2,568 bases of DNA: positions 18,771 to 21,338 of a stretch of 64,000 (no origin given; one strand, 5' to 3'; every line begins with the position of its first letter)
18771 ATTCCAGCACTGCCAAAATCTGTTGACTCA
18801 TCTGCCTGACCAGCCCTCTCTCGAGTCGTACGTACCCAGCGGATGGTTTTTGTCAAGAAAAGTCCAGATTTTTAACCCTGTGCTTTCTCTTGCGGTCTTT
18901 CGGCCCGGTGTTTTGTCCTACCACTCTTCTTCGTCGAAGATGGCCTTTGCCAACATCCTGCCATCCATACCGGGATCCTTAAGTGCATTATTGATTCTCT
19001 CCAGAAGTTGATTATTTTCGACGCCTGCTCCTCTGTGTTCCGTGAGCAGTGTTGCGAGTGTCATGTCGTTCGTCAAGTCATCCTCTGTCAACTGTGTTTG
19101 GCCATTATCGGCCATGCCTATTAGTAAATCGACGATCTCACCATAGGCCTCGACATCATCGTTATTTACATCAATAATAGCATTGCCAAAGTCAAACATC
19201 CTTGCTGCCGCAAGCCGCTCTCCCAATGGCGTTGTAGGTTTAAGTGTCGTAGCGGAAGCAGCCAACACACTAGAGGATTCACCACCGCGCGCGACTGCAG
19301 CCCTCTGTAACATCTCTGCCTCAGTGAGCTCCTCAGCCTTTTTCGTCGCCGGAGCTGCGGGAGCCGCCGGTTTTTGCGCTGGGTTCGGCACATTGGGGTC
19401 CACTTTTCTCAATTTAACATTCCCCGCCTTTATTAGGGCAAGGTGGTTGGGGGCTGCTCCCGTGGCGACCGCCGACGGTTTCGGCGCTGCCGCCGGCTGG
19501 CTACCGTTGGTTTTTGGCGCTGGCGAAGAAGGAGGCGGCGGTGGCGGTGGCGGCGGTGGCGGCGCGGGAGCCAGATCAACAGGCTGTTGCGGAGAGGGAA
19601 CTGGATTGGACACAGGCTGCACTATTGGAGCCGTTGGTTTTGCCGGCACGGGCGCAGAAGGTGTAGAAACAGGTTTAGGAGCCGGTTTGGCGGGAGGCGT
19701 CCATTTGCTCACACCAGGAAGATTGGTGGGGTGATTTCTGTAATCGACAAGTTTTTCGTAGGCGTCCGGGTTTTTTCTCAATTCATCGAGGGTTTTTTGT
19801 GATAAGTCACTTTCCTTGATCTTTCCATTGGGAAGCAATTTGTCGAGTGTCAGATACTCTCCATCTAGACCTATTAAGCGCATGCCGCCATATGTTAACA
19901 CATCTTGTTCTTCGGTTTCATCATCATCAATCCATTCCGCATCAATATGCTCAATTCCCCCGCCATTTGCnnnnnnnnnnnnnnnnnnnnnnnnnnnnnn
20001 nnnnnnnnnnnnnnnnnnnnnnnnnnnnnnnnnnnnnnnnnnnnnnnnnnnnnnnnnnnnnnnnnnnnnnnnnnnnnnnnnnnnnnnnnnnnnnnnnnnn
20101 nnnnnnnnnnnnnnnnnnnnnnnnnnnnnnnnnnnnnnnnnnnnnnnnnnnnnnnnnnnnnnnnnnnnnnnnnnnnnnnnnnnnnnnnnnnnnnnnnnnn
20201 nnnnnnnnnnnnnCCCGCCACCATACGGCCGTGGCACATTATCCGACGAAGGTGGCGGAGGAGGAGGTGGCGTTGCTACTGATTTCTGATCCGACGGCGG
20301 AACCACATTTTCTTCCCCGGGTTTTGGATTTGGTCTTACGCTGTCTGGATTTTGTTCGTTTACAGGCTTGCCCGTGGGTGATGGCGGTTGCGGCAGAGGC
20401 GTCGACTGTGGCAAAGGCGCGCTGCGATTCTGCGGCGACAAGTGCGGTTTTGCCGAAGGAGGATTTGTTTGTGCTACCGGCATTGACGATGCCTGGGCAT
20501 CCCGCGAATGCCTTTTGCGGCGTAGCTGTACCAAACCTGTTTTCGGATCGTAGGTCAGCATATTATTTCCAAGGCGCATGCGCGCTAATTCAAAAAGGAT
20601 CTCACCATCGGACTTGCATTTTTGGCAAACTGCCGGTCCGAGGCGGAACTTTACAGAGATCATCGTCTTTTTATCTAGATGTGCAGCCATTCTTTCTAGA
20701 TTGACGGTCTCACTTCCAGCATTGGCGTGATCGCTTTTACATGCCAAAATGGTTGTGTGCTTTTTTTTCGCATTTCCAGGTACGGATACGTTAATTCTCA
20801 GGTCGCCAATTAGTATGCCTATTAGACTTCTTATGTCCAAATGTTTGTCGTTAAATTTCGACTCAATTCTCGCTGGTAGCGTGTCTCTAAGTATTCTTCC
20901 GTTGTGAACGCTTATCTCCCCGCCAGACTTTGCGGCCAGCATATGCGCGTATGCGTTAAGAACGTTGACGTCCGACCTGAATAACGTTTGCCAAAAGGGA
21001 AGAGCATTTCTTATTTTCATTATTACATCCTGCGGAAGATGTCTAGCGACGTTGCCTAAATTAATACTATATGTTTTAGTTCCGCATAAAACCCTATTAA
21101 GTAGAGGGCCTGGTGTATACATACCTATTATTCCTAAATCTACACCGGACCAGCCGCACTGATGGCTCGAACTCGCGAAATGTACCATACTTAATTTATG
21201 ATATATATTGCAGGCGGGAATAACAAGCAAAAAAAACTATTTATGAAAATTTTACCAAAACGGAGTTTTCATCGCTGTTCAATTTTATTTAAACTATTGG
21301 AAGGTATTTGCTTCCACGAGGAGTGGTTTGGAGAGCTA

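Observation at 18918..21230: Eukaryote-like actin-regulator mimic: two poly-proline + WH2 modules with acidic/Trp tails (VCA-like) in a 770-aa orphan protein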

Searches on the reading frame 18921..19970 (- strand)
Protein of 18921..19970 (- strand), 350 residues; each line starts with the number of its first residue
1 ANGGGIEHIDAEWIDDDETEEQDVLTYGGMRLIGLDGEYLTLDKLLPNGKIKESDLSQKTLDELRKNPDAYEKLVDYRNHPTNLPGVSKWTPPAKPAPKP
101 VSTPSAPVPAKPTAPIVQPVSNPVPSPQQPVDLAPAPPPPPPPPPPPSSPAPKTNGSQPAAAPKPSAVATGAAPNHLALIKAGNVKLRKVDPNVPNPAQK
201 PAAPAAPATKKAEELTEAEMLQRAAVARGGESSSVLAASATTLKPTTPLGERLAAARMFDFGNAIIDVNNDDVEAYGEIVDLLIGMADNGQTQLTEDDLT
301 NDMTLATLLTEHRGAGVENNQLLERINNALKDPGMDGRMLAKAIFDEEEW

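Call 63: find_related_loci(query=A4, collection=metagenome_contigs, flank=8000)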
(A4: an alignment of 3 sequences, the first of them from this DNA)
Query A4 (350 aa) in metagenome_contigs; peptide patterns used: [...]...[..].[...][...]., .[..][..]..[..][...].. (x = any residue, [..] = any of these).
421 stretches matched a pattern, but none encodes a relative of the query by tblastn (E <= 1e-3).

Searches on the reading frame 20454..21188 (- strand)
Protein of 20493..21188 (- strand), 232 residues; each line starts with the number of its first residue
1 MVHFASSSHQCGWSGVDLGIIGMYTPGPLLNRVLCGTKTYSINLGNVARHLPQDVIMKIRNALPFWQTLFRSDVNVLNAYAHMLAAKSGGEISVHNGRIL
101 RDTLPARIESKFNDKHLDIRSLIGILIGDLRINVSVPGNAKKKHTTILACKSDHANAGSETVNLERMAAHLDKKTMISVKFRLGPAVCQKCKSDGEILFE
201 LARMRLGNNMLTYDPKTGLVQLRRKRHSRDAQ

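Call 6: search_protein_families(library=pfam, proteins=[window:20493-21188:-], max_evalue=10)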
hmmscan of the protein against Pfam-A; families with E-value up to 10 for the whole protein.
seq(232 aa): 1 family
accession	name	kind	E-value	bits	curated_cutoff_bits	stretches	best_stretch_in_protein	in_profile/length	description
PF04771.18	CAV_VP3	-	0.097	13.6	72.7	1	123-196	15-85/102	Chicken anaemia virus VP-3 protein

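Call 93: predict_structure(alignment_id=A7)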
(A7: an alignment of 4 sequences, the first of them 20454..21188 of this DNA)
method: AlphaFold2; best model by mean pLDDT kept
length: 245 residues; sequences in the alignment: 4
mean_pLDDT: 61.7   pTM: 0.50
mean pLDDT of the five models: 61.7, 58.9, 57.9, 57.3, 57.2
residues with pLDDT >= 90: 3; 70-90: 82; 50-70: 98; < 50: 62
segments of 3 or more residues with pLDDT < 50: 1-13, 20-22, 24-39, 152-157, 226-243
pLDDT, mean of each block of 10 residues (from residue 1): 27 49 45 45 68 76 67 78 69 64 53 57 60 53 54 50 81 78 80 89 69 81 54 41 47
secondary structure, 60 per line:
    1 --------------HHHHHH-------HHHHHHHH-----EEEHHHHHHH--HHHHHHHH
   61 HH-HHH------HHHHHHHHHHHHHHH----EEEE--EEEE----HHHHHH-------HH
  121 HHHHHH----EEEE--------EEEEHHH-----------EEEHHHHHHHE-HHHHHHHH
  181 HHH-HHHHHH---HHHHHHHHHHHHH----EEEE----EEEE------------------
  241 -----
elements in order: H15-20 H28-35 E41-43 H44-50 H53-62 H73-87 E92-95 E98-101 H106-111 H119-126 E131-134 E143-146 E161-163 H164-170 H173-183 H185-190 H194-206 E211-214 E219-222
